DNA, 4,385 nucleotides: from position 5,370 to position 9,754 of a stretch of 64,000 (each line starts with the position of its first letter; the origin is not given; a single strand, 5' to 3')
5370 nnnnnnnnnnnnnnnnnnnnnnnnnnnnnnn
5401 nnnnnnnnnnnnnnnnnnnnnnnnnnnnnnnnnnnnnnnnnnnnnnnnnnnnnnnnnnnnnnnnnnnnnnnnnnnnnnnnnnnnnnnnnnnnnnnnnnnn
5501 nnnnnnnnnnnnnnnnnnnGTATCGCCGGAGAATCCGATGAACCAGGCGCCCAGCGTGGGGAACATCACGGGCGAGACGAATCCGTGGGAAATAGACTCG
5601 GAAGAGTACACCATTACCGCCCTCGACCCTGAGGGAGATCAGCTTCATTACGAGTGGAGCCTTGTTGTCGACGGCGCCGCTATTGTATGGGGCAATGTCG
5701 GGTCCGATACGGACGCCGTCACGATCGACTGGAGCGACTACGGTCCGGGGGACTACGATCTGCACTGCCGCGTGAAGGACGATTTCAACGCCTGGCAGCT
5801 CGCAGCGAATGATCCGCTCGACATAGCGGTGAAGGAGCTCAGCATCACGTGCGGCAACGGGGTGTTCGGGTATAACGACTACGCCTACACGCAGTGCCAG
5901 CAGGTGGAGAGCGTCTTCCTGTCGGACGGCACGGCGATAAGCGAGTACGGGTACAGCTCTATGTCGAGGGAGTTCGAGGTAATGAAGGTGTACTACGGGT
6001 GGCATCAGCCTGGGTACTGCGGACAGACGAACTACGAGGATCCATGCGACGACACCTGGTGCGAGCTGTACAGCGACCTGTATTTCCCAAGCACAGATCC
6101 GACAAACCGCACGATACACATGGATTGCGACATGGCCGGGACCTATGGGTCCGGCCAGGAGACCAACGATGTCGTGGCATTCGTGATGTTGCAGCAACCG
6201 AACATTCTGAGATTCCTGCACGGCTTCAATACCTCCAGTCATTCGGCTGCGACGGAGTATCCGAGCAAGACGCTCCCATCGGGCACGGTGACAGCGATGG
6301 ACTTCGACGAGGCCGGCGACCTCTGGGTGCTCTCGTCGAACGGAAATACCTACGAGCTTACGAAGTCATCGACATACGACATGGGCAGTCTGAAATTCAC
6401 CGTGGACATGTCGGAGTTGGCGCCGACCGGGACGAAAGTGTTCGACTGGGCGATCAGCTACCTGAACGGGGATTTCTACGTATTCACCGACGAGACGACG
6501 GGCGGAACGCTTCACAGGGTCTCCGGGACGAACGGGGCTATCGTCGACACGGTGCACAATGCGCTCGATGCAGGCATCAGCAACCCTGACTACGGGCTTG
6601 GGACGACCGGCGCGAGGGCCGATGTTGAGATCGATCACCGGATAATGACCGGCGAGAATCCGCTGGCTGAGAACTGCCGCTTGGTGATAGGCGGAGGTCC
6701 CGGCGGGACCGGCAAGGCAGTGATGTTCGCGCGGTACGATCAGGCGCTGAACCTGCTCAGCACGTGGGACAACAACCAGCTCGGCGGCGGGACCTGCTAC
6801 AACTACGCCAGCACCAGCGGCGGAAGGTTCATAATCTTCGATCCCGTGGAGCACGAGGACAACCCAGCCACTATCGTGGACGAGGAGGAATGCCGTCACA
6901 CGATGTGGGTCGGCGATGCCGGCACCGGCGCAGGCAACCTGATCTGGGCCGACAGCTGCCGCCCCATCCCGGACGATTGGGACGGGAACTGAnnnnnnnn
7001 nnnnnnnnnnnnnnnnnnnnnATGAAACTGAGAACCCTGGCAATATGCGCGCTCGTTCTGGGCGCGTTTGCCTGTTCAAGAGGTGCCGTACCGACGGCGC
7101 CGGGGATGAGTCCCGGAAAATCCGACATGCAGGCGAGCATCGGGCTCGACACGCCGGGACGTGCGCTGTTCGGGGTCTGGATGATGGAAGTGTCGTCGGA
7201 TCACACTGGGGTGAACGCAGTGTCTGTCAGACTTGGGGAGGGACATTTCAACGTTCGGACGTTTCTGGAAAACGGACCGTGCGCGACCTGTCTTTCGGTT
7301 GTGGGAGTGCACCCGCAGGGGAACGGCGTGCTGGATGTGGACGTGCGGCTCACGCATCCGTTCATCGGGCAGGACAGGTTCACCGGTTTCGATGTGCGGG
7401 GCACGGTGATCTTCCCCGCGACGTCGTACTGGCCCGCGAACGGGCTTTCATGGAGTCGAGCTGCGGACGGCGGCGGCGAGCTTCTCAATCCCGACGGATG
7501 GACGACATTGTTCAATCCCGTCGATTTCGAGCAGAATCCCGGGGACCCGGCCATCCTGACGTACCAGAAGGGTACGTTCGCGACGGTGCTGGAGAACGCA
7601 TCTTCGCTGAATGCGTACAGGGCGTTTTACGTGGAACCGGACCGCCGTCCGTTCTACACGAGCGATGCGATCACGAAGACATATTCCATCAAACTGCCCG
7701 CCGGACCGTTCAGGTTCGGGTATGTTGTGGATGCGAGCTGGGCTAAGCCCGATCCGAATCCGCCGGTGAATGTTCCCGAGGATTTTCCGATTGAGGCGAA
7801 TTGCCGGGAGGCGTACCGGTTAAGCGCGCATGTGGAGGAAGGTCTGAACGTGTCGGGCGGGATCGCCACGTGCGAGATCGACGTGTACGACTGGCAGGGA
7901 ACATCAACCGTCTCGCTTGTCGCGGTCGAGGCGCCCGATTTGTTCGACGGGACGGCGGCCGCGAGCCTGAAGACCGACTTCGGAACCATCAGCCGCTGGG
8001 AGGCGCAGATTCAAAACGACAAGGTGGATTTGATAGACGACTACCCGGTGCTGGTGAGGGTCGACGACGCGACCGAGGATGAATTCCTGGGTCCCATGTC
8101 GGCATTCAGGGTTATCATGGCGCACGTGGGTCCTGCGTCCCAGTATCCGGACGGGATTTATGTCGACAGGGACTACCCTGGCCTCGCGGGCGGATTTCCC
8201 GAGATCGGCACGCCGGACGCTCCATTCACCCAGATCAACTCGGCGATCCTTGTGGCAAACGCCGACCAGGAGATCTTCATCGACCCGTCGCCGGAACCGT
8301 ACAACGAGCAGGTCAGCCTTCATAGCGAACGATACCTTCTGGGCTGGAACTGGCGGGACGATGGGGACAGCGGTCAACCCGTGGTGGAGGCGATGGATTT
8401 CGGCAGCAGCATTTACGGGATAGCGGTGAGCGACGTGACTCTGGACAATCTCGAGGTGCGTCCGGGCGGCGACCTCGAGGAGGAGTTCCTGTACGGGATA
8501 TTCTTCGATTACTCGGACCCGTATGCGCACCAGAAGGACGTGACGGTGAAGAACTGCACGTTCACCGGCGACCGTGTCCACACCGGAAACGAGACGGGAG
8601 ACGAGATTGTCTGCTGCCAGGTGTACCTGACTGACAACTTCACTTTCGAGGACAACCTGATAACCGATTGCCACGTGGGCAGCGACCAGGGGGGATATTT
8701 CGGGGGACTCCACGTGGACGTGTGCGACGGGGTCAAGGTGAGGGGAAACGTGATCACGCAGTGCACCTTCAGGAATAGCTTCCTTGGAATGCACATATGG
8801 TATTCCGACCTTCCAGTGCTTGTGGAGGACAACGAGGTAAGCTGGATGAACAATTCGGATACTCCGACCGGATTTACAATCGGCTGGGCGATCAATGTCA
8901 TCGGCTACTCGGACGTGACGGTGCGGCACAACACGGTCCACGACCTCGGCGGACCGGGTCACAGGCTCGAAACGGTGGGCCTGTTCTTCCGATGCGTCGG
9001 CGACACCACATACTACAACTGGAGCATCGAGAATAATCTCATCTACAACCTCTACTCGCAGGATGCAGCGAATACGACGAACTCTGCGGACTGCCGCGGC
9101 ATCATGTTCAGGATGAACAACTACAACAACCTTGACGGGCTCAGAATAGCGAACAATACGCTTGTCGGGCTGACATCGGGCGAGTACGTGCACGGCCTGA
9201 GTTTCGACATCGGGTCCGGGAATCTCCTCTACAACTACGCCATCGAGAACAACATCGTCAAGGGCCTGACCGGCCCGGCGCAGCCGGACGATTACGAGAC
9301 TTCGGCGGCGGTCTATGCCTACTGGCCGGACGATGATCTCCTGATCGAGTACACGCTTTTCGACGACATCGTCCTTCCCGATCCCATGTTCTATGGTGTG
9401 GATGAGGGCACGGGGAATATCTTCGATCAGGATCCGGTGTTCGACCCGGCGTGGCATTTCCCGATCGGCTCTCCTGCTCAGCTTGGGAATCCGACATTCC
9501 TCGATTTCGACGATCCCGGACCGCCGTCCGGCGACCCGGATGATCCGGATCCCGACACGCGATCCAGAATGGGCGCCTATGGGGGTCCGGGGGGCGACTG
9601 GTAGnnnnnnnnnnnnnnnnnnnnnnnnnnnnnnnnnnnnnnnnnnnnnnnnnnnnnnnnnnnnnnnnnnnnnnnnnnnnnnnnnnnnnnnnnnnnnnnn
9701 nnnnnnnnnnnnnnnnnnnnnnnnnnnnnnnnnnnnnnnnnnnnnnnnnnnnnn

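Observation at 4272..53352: Nine-member lipoprotein family with an unassigned conserved N-terminal domain and swappable surface passengers (candidate undescribed surface-display system)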

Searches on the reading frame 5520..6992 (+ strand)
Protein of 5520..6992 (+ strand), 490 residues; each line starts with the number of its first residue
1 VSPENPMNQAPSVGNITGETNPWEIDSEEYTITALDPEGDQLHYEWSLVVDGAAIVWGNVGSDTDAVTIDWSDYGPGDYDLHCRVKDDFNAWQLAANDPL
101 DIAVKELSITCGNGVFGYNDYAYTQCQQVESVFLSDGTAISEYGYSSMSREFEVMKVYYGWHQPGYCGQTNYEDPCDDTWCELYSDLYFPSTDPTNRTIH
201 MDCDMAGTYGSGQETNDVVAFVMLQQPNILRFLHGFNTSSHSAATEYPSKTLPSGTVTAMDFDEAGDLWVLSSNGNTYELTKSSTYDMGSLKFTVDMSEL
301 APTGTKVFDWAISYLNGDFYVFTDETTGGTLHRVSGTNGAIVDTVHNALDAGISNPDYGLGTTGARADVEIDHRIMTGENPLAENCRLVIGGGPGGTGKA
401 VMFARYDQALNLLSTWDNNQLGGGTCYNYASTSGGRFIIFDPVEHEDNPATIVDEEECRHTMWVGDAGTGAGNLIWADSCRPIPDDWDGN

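Call 56: search_protein_families(library=pfam, proteins=[window:5520-6992:+], max_evalue=5)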
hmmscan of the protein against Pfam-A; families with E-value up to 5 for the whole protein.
window:5520-6992:+ (490 aa): 3 families
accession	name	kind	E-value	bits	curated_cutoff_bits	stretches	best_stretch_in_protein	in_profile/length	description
PF04200.17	Lipoprotein_17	-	0.24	12.2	22.4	1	240-297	7-66/84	Lipoprotein associated domain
PF22769.1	DCD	-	0.28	11.7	27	1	129-170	84-125/153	dCTP deaminase-like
PF10069.14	DICT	-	0.3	11.5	23.8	1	24-53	89-118/129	Sensory domain in DIguanylate Cyclases and Two-component system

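Call 80: search_solved_structures(query=window:5535-6992:+, max_evalue=1)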
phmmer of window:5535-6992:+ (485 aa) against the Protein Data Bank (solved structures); distinct sequences matched with E-value up to 1: 2.
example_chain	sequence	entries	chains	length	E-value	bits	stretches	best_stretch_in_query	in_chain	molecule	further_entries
4xed_A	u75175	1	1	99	0.072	15.5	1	3-85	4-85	Peptidase M14, carboxypeptidase A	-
6aon_A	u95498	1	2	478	0.48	12.7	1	383-425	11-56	Dihydrolipoyl dehydrogenase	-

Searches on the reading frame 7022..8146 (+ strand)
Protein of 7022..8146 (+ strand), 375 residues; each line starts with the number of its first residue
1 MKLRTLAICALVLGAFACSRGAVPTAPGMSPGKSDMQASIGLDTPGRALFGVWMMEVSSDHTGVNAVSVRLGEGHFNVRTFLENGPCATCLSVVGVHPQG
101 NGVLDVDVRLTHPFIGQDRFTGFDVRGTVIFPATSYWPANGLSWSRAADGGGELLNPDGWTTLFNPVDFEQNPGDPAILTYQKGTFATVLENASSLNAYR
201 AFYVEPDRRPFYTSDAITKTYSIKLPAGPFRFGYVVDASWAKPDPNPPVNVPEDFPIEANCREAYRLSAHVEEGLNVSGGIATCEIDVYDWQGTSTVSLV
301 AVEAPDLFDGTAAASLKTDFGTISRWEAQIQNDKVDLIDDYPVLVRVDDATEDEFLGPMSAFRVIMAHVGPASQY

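Call 43: predict_structure(alignment_id=A3)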
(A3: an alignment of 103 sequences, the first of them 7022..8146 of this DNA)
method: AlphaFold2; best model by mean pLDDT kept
length: 375 residues; sequences in the alignment: 103
mean_pLDDT: 78.9   pTM: 0.76
mean pLDDT of the five models: 78.9, 77.7, 77.4, 76.6, 75.7
residues with pLDDT >= 90: 150; 70-90: 127; 50-70: 43; < 50: 55
segments of 3 or more residues with pLDDT < 50: 1-5, 17-25, 27-44, 70-81, 178-180, 182-188
pLDDT, mean of each block of 10 residues (from residue 1): 50 52 44 39 53 83 78 38 66 93 94 85 89 91 92 95 75 56 50 89 79 85 94 87 86 86 91 86 94 83 95 94 94 94 95 76 94 72
secondary structure, 60 per line:
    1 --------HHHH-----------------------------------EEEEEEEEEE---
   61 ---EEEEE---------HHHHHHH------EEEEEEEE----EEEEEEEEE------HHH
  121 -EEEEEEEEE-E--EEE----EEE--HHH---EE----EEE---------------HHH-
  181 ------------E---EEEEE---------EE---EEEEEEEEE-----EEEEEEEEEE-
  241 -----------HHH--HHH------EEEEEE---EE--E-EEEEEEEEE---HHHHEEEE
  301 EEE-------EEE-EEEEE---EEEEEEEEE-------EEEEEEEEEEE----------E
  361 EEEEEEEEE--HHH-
elements in order: H9-12 E48-57 E64-68 H78-84 E91-98 E103-111 E122-130 E135-137 E142-144 E159-161 E197-201 E216-224 E230-239 E266-271 E281-289 H293-296 E297-303 E311-313 E315-319 E323-331 E339-349 E360-369

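Call 52: fold_search(model_id=the predicted structure, library=pdb)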
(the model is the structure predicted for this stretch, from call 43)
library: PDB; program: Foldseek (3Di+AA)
matches with E <= 10: 1318; with E <= 0.001: 1
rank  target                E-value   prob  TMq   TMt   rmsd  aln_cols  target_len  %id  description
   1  3vda_A                6.4e-04  0.80  0.21  0.10  15.1       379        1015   12  E. coli (lacZ) beta-galactosidase (N460T) (released 2012-04-11)
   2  8s5s                  2.5e-03  1.00  0.20  0.20   4.5       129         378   16  Crystal structure of a Sulfite dehydrogenase from Thermus thermophilus (released 2024-11-27)
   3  6ncw_C                2.5e-03  0.60  0.19  0.14  17.1       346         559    9  Crystal structure of a GH2 beta-galacturonidase from Eisenbergiella tayi bound to glycerol (released 2019-02-20)
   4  2blf_A                3.1e-03  1.00  0.19  0.19   5.1       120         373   17  Sulfite dehydrogenase from Starkeya Novella (released 2005-04-28)
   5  2ca4_A                3.1e-03  1.00  0.19  0.19   5.1       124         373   15  Sulfite dehydrogenase from Starkeya Novella mutant (released 2007-02-20)
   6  6ncw_B                3.1e-03  0.54  0.19  0.14  17.1       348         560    9  Crystal structure of a GH2 beta-galacturonidase from Eisenbergiella tayi bound to glycerol (released 2019-02-20)
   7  2ca3_A                3.4e-03  1.00  0.20  0.20   5.2       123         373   17  Sulfite dehydrogenase from Starkeya Novella r55m mutant (released 2007-02-20)
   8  3vd9_B                3.6e-03  0.57  0.21  0.10  15.1       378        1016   11  E. coli (lacZ) beta-galactosidase (N460S) in complex with IPTG (released 2012-04-11)
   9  6h7w_C                4.0e-03  0.21  0.15  0.18  23.6       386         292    8  Model of retromer-Vps5 complex assembled on membrane. (released 2018-09-26)
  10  7jxa_B                4.5e-03  0.23  0.17  0.17  24.9       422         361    9  CRYSTAL STRUCTURE OF NATIVE BOVINE ARRESTIN 1 IN COMPLEX WITH INOSITOL 1,4,5-TRIPHOSPHATE (released 2021-10-13)
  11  2c9x_A                4.7e-03  1.00  0.19  0.19   5.2       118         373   16  Sulfite dehydrogenase from Starkeya Novella Y236F mutant (released 2006-08-16)
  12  5mhl_A                4.7e-03  0.77  0.21  0.12  15.4       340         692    8  FXIIIa in complex with the inhibitor Mi0621 (released 2017-12-20)
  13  7f1x_B                4.7e-03  0.30  0.17  0.18  23.3       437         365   10  X-ray crystal structure of visual arrestin complexed with inositol 1,4,5-triphosphate (released 2021-10-27)
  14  7jtb_B                5.5e-03  0.33  0.16  0.17  24.1       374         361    9  CRYSTAL STRUCTURE OF NATIVE BOVINE ARRESTIN 1 IN COMPLEX WITH INOSITOL HEXAKISPHOSPHATE (released 2021-10-13)
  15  7jtb_D                6.2e-03  0.30  0.17  0.18  25.4       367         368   10  CRYSTAL STRUCTURE OF NATIVE BOVINE ARRESTIN 1 IN COMPLEX WITH INOSITOL HEXAKISPHOSPHATE (released 2021-10-13)
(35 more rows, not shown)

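Call 75: search_protein_families(library=phrogs, proteins=[window:7022-8146:+], max_evalue=0.1)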
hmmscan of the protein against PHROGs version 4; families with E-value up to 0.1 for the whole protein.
window:7022-8146:+ (375 aa): 0 families

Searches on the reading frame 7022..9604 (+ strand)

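Call 4: search_protein_families(library=pfam, proteins=[window:7022-9604:+], max_evalue=0.1)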
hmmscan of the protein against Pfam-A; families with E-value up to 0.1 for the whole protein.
window:7022-9604:+ (860 aa): 1 family
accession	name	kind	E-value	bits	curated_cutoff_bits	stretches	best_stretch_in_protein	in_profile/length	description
PF13229.12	Beta_helix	-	8.7e-08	32.4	25.9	2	562-678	25-114/158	Right handed beta helix region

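Call 5: search_protein_families(library=ncbifam, proteins=[window:7022-9604:+], max_evalue=0.1)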
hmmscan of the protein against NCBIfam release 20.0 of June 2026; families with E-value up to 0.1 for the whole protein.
window:7022-9604:+ (860 aa): 1 family
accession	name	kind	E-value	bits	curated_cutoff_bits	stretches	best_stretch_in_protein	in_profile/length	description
NF041154.1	MTB_classA_BlaC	exception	0.008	15.3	685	1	607-673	118-185/307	class A beta-lactamase BlaC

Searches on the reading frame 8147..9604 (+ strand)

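Call 56: search_protein_families(library=pfam, proteins=[window:8147-9604:+], max_evalue=5)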
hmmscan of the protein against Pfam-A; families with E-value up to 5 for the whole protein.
window:8147-9604:+ (485 aa): 4 families
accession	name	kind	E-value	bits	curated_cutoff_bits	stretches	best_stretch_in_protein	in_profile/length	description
PF13229.12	Beta_helix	-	5.9e-09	36.2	25.9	2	187-303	25-114/158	Right handed beta helix region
PF17161.10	DUF5123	-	0.064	14.8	35.1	0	132-176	1-38/113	Domain of unknown function (DUF5123)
PF16245.10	DUF4902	-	0.11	12.8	25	1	53-93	46-87/118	Domain of unknown function (DUF4902)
PF07602.17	DUF1565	-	3.7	7.2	20.3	0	20-54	8-40/257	Protein of unknown function (DUF1565)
